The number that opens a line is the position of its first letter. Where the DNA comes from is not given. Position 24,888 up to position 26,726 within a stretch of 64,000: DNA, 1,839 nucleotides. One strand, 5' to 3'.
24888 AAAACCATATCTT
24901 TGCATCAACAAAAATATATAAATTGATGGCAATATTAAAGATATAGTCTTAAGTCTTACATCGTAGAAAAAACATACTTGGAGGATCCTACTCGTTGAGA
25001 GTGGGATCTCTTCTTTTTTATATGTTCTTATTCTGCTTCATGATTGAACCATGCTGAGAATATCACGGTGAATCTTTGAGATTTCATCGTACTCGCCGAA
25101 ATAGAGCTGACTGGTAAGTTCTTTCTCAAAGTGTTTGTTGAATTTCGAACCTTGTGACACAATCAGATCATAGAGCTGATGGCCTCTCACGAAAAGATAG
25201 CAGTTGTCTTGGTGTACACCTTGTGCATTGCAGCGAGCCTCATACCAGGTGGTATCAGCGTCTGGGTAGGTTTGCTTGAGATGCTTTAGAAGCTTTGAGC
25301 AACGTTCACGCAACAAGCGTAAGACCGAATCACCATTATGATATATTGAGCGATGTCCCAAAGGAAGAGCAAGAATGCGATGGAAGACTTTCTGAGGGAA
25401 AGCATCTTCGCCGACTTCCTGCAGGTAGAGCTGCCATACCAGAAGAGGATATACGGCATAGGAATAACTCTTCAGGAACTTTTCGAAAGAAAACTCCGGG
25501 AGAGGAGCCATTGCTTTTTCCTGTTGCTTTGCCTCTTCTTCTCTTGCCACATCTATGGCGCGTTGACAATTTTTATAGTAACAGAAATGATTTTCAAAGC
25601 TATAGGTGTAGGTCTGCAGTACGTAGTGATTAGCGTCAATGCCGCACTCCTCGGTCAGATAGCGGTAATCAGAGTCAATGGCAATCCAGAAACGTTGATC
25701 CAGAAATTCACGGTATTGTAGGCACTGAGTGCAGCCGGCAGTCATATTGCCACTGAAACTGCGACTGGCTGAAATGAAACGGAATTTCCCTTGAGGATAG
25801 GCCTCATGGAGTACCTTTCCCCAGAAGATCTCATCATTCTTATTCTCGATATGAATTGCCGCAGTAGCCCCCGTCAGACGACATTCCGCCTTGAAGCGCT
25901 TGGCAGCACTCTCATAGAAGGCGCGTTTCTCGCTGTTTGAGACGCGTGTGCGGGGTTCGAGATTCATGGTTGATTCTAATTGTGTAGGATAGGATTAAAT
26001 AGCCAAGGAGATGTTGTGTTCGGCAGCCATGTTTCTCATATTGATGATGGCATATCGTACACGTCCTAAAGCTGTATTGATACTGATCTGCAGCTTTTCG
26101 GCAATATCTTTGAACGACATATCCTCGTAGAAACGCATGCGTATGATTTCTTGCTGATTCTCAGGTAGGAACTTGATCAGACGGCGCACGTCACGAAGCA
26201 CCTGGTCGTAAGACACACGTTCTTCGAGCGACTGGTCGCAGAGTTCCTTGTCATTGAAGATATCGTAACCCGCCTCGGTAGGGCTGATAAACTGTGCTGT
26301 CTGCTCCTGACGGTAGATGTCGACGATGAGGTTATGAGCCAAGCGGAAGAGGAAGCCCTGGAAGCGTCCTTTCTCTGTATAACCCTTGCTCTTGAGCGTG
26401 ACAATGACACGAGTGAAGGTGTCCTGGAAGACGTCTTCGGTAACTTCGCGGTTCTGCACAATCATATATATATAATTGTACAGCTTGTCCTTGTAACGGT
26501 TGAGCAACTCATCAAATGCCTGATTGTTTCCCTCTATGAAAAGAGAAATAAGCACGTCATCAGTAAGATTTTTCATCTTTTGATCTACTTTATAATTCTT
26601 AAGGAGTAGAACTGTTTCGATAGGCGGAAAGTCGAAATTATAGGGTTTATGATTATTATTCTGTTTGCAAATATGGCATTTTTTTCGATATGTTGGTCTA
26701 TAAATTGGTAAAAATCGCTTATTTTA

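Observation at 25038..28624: Split ATPase + DUF4435/TOPRIM pair (PARIS/OLD-like) in divergent operons with a sigma factor and a nucleotidyltransferase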

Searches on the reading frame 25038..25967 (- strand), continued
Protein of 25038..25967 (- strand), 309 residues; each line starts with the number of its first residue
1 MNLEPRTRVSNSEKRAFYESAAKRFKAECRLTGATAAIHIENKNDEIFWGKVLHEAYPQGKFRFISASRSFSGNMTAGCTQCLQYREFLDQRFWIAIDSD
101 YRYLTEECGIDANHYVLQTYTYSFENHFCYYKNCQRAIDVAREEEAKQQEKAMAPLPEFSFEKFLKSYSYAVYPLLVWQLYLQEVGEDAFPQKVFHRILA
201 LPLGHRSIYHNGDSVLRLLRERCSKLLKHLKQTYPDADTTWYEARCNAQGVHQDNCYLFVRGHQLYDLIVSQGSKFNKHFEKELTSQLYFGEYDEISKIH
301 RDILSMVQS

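Call 82: search_protein_families(library=pfam, proteins=[L045:5628-6515:+, L045:7266-9188:+, L045:11060-11662:-, L040:6410-7711:+, L040:8094-8990:+, L040:10951-12174:+, L040:12878-14005:+, L035:7481-8659:-, L035:11383-12393:-, L038:11031-15089:-], max_evalue=0.0001)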
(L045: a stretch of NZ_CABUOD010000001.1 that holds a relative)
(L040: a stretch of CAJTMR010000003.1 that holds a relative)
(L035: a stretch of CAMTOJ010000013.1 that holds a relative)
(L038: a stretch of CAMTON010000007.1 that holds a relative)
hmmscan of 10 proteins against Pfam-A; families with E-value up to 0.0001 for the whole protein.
L045:5628-6515:+ (295 aa): 1 family
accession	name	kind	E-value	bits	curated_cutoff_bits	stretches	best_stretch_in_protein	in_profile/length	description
PF22701.2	Mala_s_1-like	-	4.7e-67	226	27.5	1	59-251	1-195/195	Mal s 1 allergenic protein-like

L045:7266-9188:+ (640 aa): 7 families
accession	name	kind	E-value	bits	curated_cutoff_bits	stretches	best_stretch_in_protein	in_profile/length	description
PF02719.21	Polysacc_synt_2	-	3e-119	398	20.2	1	298-588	1-292/293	Polysaccharide biosynthesis protein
PF01370.27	Epimerase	-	2.8e-20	73.2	20.9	1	298-513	1-224/240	NAD dependent epimerase/dehydratase family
PF16363.11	GDP_Man_Dehyd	-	3.5e-13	50.2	27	1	299-422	1-130/332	GDP-mannose 4,6 dehydratase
PF04321.23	RmlD_sub_bind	-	8.2e-13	48.5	27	1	297-443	2-137/287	RmlD substrate binding domain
PF01073.25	3Beta_HSD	-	3.3e-12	46.5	22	1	299-427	1-122/280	3-beta hydroxysteroid dehydrogenase/isomerase family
PF00106.31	adh_short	-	1.1e-05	25.5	26.6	1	296-369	1-71/195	short chain dehydrogenase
PF08659.16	KR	-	9.2e-05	22.9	22.6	0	297-421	2-136/180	KR domain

L045:11060-11662:- (200 aa): 1 family
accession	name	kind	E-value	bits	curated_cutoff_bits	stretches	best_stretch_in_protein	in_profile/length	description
PF01510.30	Amidase_2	-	5.2e-13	49.9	26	1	65-188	4-129/131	N-acetylmuramoyl-L-alanine amidase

L040:6410-7711:+ (433 aa): 1 family
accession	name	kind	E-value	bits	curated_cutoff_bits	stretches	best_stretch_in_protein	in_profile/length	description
PF04464.20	Glyphos_transf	-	2.8e-09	36.8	22.1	1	210-429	155-365/367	CDP-Glycerol:Poly(glycerophosphate) glycerophosphotransferase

L040:8094-8990:+ (298 aa): 0 families

L040:10951-12174:+ (407 aa): 5 families
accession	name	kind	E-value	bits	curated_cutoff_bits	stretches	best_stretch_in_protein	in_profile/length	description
PF00534.26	Glycos_transf_1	-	6.3e-26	91.4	26.4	1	214-370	3-163/172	Glycosyl transferases group 1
PF13692.12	Glyco_trans_1_4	-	8.2e-22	78.4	27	1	230-365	4-141/142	Glycosyl transferases group 1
PF13439.12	Glyco_transf_4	-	1.3e-10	42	28.5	1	13-206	2-169/170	Glycosyltransferase Family 4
PF20706.3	GT4-conflict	-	2.3e-08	33.9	26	1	175-346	151-327/385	Family 4 Glycosyltransferase in conflict systems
PF13524.12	Glyco_trans_1_2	-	9.9e-06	26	25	1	291-393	37-142/144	Glycosyl transferase-like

L040:12878-14005:+ (375 aa): 3 families
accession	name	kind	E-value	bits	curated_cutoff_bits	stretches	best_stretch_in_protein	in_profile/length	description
PF13304.12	AAA_21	-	5.5e-17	63.2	27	1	211-327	186-304/304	AAA domain, putative AbiEii toxin, Type IV TA system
PF13175.12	AAA_15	-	3e-07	30.8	32.1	0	19-91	18-83/374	AAA ATPase domain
PF02463.25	SMC_N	-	5.4e-07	29.7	40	0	271-338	144-213/220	RecF/RecN/SMC N terminal domain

L035:7481-8659:- (392 aa): 2 families
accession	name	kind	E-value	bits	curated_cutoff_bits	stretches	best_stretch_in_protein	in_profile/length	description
PF09603.15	Fib_succ_major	-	1e-17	65.4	33.9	1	53-296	3-184/187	Fibrobacter succinogenes major domain (Fib_succ_major)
PF18962.6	Por_Secre_tail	-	1.3e-05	25.8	27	1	325-388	1-69/75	Secretion system C-terminal sorting domain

L035:11383-12393:- (336 aa): 1 family
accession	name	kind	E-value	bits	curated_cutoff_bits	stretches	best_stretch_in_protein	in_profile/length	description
PF00149.33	Metallophos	-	4.4e-16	60.3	21.5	1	59-267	3-190/191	Calcineurin-like phosphoesterase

L038:11031-15089:- (1352 aa): 7 families
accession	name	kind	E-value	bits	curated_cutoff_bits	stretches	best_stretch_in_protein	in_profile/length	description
PF07494.17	Reg_prop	-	4.2e-39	128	20.4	0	574-596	1-23/24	Two component regulator propeller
PF00072.30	Response_reg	-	3.9e-26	91.8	30.2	1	1101-1210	2-110/111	Response regulator receiver domain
PF02518.31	HATPase_c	-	5.4e-25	88.4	26.4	1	949-1062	2-109/111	Histidine kinase-, DNA gyrase B-, and HSP90-like ATPase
PF12833.13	HTH_18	-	3.9e-17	62.8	33.6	1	1265-1342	1-79/80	Helix-turn-helix domain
PF00165.29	HTH_AraC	-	7.7e-14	51.9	26.6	1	1257-1293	6-42/42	Bacterial regulatory helix-turn-helix proteins, AraC family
PF00512.31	HisKA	-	3.8e-10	40.1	26.9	1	838-901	2-65/66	His Kinase A (phospho-acceptor) domain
PF07495.19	Y_Y_Y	-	1.6e-05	25.1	26.6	1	721-782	1-64/65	Y_Y_Y domain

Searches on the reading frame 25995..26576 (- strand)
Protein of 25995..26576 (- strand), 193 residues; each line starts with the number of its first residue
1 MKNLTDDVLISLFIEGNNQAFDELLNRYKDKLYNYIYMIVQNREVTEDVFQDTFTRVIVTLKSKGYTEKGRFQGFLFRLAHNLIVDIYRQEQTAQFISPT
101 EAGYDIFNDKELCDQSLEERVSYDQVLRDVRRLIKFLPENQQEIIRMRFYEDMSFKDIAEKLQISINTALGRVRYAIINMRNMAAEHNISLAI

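Call 3: search_protein_families(library=pfam, proteins=[window:25995-26576:-], max_evalue=0.1)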
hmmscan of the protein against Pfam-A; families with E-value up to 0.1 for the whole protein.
window:25995-26576:- (193 aa): 7 families
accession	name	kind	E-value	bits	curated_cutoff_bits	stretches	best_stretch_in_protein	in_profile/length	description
PF08281.18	Sigma70_r4_2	-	1.8e-10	40.8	25.7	1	128-168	2-42/54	Sigma-70, region 4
PF04545.22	Sigma70_r4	-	1.3e-09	37.9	24.1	1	137-178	5-46/50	Sigma-70, region 4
PF04542.20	Sigma70_r2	-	2.4e-09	37.3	24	1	24-92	1-69/71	Sigma-70 region 2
PF07638.17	Sigma70_ECF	-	7.7e-06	26.4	21.1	1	9-176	7-175/185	ECF sigma factor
PF04297.20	UPF0122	-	0.013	16.2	22.7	1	136-166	17-47/101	Putative helix-turn-helix protein, YlxM / p13 like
PF02001.22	DUF134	-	0.046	14.7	27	1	141-169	39-67/98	Protein of unknown function DUF134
PF07374.17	DUF1492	-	0.071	13.7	21.5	0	128-177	46-96/100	Protein of unknown function (DUF1492)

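Call 4: search_protein_families(library=padloc, proteins=[window:25995-26576:-], max_evalue=1)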
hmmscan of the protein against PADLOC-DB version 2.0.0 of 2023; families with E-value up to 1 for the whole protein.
window:25995-26576:- (193 aa): 1 family
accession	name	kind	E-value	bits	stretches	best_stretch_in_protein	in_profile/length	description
PDLC04970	PDC-S26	-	0.018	12.2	1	133-182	212-260/373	-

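Call 5: search_protein_families(library=ncbifam, proteins=[window:25995-26576:-], max_evalue=0.1)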
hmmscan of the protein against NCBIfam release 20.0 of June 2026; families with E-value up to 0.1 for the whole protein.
window:25995-26576:- (193 aa): 97 families (the best 25 are shown)
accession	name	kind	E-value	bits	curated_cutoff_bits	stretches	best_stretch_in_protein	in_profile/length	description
NF009166.1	PRK12513.1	equivalog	7.2e-37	127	206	1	3-187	6-189/193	RNA polymerase sigma factor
TIGR02985.1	Sig70_bacteroi1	subfamily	8.6e-27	94.3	126.4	1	19-182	1-160/162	RNA polymerase sigma-70 factor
TIGR02952.1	Sig70_famx2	equivalog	5.8e-25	88.2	206.45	1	14-176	6-161/170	ECF subfamily RNA polymerase sigma factor, BldN family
NF007223.0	PRK09641.1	equivalog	9.7e-24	84.2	209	1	9-174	8-174/187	RNA polymerase sigma factor SigW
TIGR02937.1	sigma70-ECF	superfamily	7e-23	81.1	42.9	1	20-182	2-163/165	sigma-70 family RNA polymerase sigma factor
NF058625.1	sigma_PG0214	equivalog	1.3e-22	80.3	130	1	18-177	3-157/170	GFO_1088 family ECF-type sigma factor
NF007215.0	PRK09637.1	equivalog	2.7e-22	79.6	212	1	22-184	4-154/181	RNA polymerase sigma factor SigZ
TIGR02959.1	SigZ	equivalog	1.9e-21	76.6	168.65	1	26-184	2-148/170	RNA polymerase sigma factor SigZ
TIGR02950.1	SigM_subfam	subfamily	2.1e-21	76.4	147.95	1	21-168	2-142/159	RNA polymerase sigma factor, SigM family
TIGR02948.1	SigW_bacill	equivalog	9.7e-21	74.7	243.1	1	13-174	12-174/187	RNA polymerase sigma factor SigW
NF004113.0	PRK05602.1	equivalog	5.7e-20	71.8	208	1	2-168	28-185/211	RNA polymerase sigma factor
NF009172.0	PRK12519.1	subfamily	1.5e-19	70.4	222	1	2-184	12-189/194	RNA polymerase sigma factor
NF007228.0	PRK09646.1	subfamily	1.5e-18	67.2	226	1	7-183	18-189/194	ECF RNA polymerase sigma factor SigK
NF006930.0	PRK09415.1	subfamily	2.1e-18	66.8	198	1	14-184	11-175/179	RNA polymerase factor sigma C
NF007216.0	PRK09638.1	equivalog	8.9e-18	64.7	194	1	6-182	5-172/180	RNA polymerase sigma factor SigY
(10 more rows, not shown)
